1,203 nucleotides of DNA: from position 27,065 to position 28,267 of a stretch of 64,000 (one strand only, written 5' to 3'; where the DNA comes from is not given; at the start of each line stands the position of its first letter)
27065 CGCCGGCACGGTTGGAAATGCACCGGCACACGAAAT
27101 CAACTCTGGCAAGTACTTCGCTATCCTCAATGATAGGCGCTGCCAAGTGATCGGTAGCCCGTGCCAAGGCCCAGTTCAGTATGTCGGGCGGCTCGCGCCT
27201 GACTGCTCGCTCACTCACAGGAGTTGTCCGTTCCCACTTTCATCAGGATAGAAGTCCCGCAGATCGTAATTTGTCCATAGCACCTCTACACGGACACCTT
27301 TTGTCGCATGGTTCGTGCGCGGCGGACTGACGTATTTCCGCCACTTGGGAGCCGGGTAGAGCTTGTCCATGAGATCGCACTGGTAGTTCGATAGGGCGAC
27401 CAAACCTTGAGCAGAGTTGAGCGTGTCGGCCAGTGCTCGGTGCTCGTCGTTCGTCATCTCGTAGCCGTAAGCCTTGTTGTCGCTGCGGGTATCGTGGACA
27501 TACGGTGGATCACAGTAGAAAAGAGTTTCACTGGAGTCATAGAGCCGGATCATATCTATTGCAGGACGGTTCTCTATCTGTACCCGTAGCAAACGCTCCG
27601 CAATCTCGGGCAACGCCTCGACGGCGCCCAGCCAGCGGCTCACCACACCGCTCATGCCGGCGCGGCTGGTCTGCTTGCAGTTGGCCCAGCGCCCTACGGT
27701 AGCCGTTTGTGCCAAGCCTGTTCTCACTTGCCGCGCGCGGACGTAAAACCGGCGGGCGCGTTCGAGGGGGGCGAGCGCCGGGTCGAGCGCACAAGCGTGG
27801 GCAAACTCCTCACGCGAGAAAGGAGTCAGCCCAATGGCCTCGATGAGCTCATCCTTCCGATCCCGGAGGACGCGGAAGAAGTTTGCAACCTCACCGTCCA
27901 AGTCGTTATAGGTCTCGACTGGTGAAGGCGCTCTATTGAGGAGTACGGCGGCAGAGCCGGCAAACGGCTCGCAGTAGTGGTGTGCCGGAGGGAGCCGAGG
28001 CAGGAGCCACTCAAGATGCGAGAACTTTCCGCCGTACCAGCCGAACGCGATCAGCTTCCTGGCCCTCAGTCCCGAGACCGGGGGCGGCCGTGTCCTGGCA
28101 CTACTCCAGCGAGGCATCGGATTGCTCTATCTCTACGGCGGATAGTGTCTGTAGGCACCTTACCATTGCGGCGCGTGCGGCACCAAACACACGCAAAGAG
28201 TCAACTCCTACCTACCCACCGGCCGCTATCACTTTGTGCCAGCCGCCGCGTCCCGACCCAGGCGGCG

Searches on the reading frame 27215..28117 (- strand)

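Call 21: search_protein_families(library=pfam, proteins=[window:27215-28117:-], max_evalue=0.001)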
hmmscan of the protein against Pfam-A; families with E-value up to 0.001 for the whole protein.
window:27215-28117:- (300 aa): 1 family
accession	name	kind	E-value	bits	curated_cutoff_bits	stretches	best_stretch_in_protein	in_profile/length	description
PF02086.21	MethyltransfD12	-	3.8e-22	79.7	22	1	27-255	1-240/253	D12 class N6 adenine-specific DNA methyltransferase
